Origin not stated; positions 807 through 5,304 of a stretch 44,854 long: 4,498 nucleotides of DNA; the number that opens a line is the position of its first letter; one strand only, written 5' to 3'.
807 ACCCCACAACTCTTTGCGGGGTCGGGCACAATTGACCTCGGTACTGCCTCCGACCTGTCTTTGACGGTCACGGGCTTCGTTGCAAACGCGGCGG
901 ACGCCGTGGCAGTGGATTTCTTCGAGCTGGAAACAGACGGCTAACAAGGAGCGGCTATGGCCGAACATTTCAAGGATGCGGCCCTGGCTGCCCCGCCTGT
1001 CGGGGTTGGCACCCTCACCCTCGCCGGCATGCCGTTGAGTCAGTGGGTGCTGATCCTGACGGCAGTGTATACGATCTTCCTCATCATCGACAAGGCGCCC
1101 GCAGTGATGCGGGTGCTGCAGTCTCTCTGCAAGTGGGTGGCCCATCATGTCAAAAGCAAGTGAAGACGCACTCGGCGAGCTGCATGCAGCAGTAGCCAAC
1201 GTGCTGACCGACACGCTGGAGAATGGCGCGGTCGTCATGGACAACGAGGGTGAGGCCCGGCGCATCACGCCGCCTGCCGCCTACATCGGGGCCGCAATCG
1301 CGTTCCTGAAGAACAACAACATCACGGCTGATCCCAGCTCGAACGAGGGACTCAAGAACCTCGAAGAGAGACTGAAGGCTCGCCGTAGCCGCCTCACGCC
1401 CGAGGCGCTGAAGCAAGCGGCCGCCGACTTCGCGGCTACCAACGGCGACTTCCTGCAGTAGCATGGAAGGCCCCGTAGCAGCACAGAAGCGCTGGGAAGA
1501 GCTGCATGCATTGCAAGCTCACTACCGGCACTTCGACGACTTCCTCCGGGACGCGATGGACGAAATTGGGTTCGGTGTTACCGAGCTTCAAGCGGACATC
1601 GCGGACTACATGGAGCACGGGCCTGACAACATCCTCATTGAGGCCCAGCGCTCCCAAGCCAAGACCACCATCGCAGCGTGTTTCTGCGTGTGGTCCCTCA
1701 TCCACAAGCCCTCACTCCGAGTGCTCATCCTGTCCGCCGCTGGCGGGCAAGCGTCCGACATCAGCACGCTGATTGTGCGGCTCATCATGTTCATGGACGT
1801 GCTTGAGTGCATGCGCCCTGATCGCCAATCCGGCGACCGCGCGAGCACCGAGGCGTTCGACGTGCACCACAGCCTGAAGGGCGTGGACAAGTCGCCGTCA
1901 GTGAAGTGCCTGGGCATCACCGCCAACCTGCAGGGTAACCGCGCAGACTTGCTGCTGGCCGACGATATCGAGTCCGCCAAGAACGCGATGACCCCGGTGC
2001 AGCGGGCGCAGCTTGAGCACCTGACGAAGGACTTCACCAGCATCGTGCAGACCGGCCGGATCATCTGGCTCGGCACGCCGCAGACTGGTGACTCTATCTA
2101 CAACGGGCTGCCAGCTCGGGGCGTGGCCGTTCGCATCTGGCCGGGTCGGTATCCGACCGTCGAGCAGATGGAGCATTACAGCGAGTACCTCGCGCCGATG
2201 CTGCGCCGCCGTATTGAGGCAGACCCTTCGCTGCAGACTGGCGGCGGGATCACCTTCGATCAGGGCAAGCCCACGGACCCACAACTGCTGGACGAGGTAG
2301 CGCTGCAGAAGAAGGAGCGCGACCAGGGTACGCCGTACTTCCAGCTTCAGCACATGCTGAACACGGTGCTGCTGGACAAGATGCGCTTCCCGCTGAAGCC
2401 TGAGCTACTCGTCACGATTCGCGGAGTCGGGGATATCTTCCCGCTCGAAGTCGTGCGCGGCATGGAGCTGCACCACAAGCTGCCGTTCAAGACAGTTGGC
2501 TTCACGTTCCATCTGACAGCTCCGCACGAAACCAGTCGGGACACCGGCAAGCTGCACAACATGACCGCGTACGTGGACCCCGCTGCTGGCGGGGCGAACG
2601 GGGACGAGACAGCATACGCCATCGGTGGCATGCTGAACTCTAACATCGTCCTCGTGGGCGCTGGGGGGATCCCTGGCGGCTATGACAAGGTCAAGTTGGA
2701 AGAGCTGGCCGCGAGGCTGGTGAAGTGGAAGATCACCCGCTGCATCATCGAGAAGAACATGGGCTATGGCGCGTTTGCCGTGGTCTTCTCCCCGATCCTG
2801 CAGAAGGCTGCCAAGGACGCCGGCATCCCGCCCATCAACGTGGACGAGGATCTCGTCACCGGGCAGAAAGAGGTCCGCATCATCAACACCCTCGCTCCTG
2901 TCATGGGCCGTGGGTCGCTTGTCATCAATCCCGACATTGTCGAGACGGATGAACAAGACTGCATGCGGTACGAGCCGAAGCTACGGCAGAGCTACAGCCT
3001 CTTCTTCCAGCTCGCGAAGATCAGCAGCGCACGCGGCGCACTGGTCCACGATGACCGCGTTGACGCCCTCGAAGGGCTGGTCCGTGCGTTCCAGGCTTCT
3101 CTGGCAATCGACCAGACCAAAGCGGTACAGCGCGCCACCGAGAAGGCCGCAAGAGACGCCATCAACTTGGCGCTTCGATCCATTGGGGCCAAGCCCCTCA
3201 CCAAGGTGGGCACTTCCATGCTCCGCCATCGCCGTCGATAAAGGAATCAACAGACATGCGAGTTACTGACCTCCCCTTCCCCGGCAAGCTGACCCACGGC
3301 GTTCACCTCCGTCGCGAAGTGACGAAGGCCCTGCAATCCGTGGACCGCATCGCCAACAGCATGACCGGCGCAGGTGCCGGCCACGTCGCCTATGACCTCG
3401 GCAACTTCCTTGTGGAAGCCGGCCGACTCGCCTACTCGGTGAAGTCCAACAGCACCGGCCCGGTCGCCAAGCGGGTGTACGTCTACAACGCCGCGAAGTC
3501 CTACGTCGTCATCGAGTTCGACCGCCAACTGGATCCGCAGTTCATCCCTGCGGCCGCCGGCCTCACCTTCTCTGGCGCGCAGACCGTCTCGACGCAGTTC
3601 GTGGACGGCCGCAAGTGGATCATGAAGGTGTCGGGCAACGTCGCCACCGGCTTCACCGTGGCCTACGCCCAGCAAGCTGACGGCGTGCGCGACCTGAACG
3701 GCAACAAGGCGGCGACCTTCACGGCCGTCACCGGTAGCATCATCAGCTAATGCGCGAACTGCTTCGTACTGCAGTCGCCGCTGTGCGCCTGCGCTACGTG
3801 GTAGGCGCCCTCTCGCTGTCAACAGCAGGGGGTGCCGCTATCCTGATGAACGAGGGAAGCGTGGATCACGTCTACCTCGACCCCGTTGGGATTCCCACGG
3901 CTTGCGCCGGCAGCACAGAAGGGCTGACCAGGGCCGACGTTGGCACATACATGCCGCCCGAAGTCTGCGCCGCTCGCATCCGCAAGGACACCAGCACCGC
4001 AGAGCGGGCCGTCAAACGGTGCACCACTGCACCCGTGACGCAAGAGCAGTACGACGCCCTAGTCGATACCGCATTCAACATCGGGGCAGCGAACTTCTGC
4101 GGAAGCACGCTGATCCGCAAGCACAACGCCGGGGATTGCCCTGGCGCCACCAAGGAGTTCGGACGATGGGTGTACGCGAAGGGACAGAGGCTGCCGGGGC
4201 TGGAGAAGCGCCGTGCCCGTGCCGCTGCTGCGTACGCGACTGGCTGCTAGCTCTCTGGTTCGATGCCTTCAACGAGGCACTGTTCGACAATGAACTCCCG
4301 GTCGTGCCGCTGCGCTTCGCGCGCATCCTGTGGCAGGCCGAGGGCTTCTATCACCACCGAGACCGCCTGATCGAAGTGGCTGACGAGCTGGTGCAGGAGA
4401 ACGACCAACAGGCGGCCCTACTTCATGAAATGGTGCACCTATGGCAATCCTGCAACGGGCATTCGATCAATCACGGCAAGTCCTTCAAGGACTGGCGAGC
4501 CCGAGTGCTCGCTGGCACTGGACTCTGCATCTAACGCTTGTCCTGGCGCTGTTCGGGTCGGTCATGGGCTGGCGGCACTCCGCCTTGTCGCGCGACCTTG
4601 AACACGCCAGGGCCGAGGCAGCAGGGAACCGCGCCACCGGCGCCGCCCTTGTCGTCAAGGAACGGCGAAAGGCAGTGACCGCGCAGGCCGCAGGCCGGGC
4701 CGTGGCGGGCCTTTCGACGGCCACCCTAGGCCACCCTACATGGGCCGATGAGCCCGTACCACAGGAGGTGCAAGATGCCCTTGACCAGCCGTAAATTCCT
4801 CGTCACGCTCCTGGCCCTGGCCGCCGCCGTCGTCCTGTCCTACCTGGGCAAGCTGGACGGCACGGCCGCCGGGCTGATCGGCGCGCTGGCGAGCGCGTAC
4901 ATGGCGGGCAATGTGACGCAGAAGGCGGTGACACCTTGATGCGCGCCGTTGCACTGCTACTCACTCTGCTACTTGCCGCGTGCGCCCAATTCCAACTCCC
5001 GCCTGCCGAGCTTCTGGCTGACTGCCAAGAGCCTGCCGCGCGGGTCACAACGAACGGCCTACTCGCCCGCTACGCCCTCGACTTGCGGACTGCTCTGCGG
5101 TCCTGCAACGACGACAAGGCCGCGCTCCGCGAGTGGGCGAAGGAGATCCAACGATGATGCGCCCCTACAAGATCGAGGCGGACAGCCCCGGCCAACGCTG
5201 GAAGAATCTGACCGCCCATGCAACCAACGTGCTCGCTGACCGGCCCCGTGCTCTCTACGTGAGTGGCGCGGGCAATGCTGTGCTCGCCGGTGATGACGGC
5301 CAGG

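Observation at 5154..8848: Three-gene head-spike-like or second receptor-binding module placed after terminase and lysis genes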

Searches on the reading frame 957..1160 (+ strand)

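Call 17: search_protein_families(library=phrogs, proteins=[window:957-1160:+], max_evalue=0.001)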
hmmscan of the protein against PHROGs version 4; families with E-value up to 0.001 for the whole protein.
window:957-1160:+ (68 aa): 1 family
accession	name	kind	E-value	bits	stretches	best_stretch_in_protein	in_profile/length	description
phrog_920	-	lysis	2.2e-12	47.3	1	8-48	12-52/67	holin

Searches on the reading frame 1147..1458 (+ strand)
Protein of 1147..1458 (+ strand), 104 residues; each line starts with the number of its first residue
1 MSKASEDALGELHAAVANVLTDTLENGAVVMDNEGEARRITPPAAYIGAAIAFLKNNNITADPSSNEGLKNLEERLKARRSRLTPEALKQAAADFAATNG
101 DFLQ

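Call 17: search_protein_families(library=phrogs, proteins=[window:1147-1458:+], max_evalue=0.001)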
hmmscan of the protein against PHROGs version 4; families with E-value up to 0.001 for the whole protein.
window:1147-1458:+ (104 aa): 2 families
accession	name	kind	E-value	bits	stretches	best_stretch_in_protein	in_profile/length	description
phrog_891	-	head and packaging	8.2e-24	84.9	1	1-93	6-91/106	terminase small subunit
phrog_34686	-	unknown function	0.00056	21.1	0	45-80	59-98/123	-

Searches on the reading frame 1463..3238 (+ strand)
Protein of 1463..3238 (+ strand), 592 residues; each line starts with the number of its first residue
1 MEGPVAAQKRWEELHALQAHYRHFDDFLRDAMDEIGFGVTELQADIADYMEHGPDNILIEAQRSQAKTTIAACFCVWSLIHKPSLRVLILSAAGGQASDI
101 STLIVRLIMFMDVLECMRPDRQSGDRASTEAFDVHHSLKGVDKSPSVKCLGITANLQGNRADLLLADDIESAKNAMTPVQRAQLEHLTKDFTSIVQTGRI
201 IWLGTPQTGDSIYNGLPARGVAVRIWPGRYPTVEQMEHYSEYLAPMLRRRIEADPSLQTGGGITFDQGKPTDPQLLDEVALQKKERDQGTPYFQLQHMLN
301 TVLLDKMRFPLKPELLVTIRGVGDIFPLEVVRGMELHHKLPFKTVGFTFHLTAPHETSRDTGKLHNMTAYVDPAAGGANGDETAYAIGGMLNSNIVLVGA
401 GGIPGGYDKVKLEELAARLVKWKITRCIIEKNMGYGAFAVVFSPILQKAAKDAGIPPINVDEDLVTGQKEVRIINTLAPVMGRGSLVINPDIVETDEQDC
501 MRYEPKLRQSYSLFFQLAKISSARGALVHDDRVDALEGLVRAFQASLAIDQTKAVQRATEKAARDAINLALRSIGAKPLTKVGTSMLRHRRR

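Call 14: search_dna_similar(query=window:1463-3238:+, collection=phages, mode=protein, max_rows=25)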
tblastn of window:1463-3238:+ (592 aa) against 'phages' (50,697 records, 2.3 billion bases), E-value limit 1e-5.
Records with a match: 2709; places in all: 2727; records where one place covers at least 80% of the query: 2648.
Best place of each record, by identity: 60-80% 3; <60% 2706.
By first word of the organism name: Klebsiella 701; Escherichia 364; Pseudomonas 345; Acinetobacter 167; Vibrio 127; Salmonella 113; Yersinia 95; Pectobacterium 85; Ralstonia 54; Aeromonas 47; and 74 more.
By host as written in the record: - 381; Klebsiella pneumoniae 376; Escherichia coli 125; Acinetobacter baumannii 60; Pseudomonas putida KT2440 and Paw85 53; Pseudomonas aeruginosa 49; Yersinia pestis 38; Pectobacterium atrosepticum DSM18077 33; and 690 more.
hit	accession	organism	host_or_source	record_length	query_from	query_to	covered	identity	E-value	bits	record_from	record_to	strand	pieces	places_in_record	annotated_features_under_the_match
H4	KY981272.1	Curvibacter phage P26059B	Curvibacter sp. IMCC26059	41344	7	591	99%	60.7%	0e+0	726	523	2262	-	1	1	large terminase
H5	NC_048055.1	Curvibacter phage P26059B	Curvibacter sp. IMCC26059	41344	7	591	99%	60.7%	0e+0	726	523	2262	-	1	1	terminase large subunit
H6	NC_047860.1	Caulobacter phage Lullwater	Caulobacter crescentus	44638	7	556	93%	57.4%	0e+0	628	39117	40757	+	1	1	terminase large subunit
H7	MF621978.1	Caulobacter phage Lullwater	Caulobacter vibrioides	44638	7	556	93%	57.4%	0e+0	628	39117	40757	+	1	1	large terminase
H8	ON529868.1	Brevundimonas phage vB_BpoS-Babayka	Brevundimonas pondensis LVF1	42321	6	592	99%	53.3%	0e+0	624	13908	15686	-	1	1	terminase large subunit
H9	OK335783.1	Brevundimonas phage BC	Brevundimonas sp. Brv2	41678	6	592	99%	53.3%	0e+0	623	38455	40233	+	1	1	terminase large subunit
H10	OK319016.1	Brevundimonas phage AA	Brevundimonas sp. Brv2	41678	6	592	99%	53.3%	0e+0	623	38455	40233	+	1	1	terminase large subunit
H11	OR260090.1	Caulobacter phage Quill_5.2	Caulobacter vibrioides CB15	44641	7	556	93%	56.5%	0e+0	611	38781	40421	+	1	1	terminase large subunit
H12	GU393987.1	Caulobacter phage Cd1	Caulobacter crescentus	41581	6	592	99%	52.9%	0e+0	627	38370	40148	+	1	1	DNA maturase B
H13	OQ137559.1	Caulobacter phage DCM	Caulobacter vibrioides CB15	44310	2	592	100%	52.2%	0e+0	609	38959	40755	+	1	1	DCM_gp047: terminase large subunit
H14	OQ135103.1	Caulobacter phage BL199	Caulobacter vibrioides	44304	2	592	100%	52.2%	0e+0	609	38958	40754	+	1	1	BL199_gp046: terminase large subunit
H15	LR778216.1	Xylella phage Cota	Phage obtained on X. albilineans after ...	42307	6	592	99%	52.2%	0e+0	613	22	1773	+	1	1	Phage Terminase large subunit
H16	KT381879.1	Caulobacter phage Percy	Caulobacter sp.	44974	2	592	100%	51.7%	0e+0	605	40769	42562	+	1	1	large terminase | ribosome_binding_site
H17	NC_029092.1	Caulobacter phage Percy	Caulobacter sp.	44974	2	592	100%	51.7%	0e+0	605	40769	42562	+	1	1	terminase large subunit | ribosome_binding_site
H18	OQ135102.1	Caulobacter phage BL198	Caulobacter vibrioides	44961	2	592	100%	51.4%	0e+0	592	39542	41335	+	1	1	BL198_gp050: large terminase subunit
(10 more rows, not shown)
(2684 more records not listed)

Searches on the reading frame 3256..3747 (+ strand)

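Call 17: search_protein_families(library=phrogs, proteins=[window:3256-3747:+], max_evalue=0.001)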
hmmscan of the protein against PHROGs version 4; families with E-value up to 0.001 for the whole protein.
window:3256-3747:+ (164 aa): 1 family
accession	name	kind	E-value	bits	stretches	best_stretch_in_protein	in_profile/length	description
phrog_13588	-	unknown function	2.6e-07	31.7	1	1-54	1-53/74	-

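Call 85: search_protein_families(library=pfam, proteins=[window:3256-3747:+], max_evalue=0.01)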
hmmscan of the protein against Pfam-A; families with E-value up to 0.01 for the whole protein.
window:3256-3747:+ (164 aa): 1 family
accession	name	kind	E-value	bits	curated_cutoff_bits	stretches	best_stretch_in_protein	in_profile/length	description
PF13205.12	Big_5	-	0.0057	17.8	23.6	1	66-153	9-96/105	Bacterial Ig-like domain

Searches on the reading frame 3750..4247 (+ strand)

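Call 17: search_protein_families(library=phrogs, proteins=[window:3750-4247:+], max_evalue=0.001)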
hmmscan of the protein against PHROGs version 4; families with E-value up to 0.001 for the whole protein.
window:3750-4247:+ (166 aa): 4 families
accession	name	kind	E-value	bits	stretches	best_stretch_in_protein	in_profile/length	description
phrog_7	-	lysis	9.9e-41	140.7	1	18-165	549-698/873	endolysin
phrog_7910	-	lysis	6.5e-20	72.5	1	75-159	4-88/96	endolysin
phrog_33083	-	lysis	7.2e-19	68.8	1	34-161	14-139/456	endolysin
phrog_10457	-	lysis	2e-15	57.8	1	78-162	9-93/95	endolysin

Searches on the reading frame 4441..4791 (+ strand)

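Call 17: search_protein_families(library=phrogs, proteins=[window:4441-4791:+], max_evalue=0.001)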
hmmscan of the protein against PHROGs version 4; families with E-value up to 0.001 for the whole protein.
window:4441-4791:+ (117 aa): 1 family
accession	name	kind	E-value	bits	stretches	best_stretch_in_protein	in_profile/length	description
phrog_5151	-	lysis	1.3e-06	29.7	1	32-116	16-102/111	Rz-like spanin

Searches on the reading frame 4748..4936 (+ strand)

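Call 17: search_protein_families(library=phrogs, proteins=[window:4748-4936:+], max_evalue=0.001)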
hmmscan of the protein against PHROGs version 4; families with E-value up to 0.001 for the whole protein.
window:4748-4936:+ (63 aa): 1 family
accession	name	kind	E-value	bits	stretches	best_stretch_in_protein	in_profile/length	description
phrog_20455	-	unknown function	8.1e-05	23.8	1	12-60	8-57/64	-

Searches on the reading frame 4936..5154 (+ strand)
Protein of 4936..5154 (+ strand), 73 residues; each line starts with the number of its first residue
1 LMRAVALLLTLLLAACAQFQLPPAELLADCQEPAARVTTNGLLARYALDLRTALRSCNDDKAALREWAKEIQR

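Call 17: search_protein_families(library=phrogs, proteins=[window:4936-5154:+], max_evalue=0.001)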
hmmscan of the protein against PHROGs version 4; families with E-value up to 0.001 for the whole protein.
window:4936-5154:+ (73 aa): 2 families
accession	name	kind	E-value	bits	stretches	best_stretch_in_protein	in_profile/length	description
phrog_456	-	lysis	1.8e-17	63.9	1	4-70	14-89/102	Rz-like spanin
phrog_3001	-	lysis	1.4e-07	32.4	1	23-67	7-52/70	Rz-like spanin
